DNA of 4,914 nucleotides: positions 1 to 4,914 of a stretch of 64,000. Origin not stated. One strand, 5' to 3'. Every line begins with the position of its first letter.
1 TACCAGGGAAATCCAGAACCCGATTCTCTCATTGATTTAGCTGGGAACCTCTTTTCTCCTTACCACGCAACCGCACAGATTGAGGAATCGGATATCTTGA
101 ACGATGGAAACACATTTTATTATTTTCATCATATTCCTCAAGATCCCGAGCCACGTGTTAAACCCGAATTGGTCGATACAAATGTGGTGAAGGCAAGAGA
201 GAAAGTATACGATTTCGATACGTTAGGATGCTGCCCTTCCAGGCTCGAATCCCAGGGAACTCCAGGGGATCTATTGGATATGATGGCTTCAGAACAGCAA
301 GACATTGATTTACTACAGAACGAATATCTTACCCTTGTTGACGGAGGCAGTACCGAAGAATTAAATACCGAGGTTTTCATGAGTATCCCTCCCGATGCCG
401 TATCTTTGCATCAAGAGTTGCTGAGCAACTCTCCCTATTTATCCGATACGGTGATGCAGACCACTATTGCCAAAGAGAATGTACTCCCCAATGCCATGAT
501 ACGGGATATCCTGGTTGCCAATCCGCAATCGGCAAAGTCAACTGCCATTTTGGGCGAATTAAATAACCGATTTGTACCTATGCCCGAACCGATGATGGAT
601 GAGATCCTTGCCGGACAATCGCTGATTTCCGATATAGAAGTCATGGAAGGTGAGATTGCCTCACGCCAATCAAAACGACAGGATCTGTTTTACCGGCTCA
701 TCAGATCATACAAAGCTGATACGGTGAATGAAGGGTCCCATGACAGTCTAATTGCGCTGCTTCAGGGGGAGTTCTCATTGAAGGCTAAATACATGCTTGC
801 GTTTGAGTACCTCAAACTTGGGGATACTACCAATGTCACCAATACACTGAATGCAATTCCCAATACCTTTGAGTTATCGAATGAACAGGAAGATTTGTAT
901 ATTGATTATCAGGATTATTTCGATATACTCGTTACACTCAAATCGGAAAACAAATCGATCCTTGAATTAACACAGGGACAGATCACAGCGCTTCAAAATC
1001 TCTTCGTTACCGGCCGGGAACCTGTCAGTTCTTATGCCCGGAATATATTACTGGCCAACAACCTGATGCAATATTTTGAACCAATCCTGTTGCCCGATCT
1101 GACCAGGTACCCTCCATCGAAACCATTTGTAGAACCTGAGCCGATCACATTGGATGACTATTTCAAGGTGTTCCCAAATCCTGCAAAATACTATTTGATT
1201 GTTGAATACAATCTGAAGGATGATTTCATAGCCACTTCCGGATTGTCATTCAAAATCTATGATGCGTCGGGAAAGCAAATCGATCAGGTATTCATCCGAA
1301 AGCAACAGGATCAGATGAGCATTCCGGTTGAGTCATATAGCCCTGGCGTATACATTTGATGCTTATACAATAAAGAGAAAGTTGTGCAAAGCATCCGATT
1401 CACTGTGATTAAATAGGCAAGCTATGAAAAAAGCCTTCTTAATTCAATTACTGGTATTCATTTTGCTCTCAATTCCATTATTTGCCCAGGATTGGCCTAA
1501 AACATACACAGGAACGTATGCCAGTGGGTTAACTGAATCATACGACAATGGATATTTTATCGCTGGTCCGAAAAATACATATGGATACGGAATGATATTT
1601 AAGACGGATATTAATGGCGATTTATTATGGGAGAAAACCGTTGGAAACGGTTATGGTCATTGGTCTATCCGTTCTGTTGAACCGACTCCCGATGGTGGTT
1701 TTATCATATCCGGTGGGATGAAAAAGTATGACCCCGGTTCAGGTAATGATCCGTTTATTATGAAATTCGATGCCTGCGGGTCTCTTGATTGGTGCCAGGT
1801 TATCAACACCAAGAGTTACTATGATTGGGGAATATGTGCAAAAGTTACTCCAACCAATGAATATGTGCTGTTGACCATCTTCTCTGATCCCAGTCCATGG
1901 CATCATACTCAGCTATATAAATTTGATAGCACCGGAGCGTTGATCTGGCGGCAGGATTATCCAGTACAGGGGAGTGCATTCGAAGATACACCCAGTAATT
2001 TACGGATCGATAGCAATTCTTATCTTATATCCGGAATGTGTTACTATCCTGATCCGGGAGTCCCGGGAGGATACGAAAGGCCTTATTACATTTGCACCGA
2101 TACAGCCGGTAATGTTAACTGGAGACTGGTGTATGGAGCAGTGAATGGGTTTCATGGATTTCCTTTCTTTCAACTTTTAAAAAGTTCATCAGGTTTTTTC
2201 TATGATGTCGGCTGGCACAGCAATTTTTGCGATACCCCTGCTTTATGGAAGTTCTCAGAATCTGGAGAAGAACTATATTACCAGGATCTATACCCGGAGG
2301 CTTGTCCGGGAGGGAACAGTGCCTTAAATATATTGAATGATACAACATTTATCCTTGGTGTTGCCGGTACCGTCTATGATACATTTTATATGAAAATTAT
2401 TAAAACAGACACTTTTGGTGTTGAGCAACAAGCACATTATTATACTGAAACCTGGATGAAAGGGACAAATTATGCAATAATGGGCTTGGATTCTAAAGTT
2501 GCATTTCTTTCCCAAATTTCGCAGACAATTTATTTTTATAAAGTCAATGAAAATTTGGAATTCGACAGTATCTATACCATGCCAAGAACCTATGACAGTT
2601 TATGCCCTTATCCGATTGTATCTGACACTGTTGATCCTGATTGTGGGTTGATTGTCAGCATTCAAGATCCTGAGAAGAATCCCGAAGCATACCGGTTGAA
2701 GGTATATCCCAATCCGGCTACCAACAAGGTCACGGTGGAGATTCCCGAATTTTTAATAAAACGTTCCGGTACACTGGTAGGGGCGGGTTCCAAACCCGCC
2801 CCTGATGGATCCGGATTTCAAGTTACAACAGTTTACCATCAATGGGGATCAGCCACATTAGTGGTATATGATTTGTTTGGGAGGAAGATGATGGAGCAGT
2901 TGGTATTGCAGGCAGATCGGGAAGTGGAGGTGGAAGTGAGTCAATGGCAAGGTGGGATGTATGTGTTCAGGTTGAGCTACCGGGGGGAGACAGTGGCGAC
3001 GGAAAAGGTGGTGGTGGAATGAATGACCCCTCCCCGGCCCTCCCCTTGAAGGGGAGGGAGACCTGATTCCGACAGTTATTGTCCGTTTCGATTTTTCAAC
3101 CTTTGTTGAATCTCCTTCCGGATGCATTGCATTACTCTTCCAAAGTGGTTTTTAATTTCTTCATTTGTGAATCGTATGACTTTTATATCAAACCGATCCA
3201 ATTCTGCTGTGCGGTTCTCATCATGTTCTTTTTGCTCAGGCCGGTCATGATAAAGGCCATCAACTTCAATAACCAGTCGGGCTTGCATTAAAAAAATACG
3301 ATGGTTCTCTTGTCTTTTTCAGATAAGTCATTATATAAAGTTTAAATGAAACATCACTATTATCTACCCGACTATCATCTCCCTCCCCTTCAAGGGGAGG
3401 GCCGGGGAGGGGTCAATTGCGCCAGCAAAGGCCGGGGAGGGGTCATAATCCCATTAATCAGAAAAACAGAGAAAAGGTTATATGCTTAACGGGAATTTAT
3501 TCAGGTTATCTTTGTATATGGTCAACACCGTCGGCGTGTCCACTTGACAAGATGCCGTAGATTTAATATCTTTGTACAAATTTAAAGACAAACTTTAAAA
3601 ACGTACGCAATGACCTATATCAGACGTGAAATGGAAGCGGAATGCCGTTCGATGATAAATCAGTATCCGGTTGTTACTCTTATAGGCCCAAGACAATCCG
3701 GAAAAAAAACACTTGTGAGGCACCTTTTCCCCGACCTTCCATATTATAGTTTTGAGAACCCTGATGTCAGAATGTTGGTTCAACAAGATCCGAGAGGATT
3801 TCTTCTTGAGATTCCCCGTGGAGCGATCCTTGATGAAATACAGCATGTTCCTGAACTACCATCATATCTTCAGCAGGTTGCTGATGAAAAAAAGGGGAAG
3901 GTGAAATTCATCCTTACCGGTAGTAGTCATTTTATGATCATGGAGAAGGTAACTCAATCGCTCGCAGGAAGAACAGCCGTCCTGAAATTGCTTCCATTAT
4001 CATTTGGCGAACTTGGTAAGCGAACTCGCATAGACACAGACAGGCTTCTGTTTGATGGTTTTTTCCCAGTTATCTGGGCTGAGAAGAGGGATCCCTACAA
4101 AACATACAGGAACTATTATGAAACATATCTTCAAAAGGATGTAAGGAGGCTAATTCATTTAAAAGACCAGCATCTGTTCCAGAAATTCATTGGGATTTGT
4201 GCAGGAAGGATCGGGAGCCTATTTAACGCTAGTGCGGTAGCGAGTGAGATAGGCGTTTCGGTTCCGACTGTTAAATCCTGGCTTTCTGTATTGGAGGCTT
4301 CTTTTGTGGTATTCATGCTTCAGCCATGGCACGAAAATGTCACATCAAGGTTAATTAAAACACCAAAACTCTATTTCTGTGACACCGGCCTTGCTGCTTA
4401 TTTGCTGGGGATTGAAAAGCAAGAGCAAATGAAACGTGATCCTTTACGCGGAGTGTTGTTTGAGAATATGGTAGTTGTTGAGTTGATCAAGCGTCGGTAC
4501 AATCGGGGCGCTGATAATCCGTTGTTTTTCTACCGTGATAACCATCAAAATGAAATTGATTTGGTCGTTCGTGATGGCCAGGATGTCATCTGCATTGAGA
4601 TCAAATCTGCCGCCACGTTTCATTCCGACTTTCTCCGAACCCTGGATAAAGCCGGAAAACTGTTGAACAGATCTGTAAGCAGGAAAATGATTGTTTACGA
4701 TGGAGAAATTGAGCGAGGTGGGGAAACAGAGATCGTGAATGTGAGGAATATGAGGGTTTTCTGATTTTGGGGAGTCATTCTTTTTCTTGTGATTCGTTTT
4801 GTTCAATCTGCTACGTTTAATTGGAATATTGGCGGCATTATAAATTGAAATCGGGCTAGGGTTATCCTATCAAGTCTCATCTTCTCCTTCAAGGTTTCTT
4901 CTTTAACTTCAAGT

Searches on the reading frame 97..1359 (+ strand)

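Call 71: search_protein_families(library=pfam, proteins=[window:97-1359:+], max_evalue=0.01)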
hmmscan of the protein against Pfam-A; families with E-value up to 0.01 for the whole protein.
window:97-1359:+ (420 aa): 1 family
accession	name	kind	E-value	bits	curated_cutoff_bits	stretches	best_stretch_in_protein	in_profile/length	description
PF18962.6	Por_Secre_tail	-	8.1e-07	29.7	27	1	358-420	1-59/75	Secretion system C-terminal sorting domain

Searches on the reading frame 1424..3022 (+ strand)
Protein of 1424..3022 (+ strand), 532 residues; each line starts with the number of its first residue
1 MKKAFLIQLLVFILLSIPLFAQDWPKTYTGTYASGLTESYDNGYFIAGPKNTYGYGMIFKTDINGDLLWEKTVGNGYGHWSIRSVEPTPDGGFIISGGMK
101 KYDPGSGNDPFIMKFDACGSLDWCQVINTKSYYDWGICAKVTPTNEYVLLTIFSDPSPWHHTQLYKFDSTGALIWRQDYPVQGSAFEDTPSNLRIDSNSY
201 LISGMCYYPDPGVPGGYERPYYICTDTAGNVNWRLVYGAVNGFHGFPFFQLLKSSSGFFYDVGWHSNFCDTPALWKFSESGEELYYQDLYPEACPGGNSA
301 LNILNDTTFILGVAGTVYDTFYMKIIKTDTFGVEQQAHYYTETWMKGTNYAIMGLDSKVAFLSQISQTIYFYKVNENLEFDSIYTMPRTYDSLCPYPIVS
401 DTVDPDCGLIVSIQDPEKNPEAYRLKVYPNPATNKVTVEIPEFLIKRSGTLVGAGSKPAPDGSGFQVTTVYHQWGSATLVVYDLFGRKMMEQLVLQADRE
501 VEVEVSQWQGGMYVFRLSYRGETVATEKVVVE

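Call 71: search_protein_families(library=pfam, proteins=[window:1424-3022:+], max_evalue=0.01)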
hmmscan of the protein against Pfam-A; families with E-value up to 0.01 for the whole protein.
window:1424-3022:+ (532 aa): 1 family
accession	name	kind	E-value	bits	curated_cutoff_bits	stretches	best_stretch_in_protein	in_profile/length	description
PF18962.6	Por_Secre_tail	-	1.3e-08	35.4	27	1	427-531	1-75/75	Secretion system C-terminal sorting domain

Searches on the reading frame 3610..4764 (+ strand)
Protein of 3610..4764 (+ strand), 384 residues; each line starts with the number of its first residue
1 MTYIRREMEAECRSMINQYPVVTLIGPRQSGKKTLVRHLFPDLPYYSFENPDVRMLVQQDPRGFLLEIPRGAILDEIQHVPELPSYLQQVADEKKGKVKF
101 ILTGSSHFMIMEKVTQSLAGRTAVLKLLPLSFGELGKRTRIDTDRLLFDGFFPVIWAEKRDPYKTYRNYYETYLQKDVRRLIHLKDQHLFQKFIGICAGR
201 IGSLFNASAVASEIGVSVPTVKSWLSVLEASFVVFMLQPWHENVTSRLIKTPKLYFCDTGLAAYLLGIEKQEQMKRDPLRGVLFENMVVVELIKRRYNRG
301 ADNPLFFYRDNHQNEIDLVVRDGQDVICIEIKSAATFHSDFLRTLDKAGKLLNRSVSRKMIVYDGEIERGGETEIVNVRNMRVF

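Call 71: search_protein_families(library=pfam, proteins=[window:3610-4764:+], max_evalue=0.01)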
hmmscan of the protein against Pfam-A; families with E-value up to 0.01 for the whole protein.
window:3610-4764:+ (384 aa): 4 families
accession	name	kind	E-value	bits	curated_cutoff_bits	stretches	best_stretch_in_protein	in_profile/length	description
PF13635.12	DUF4143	-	3.6e-50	170.3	28.1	1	175-333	1-159/160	Domain of unknown function (DUF4143)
PF13173.12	AAA_14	-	5.8e-25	88.2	27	1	20-135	3-128/129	AAA domain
PF07788.17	PDDEXK_10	-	0.0058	17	21.2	0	315-359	4-45/74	PD-(D/E)XK nuclease superfamily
PF08378.17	NERD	-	0.0064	17.4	22.1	0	281-334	2-57/111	Nuclease-related domain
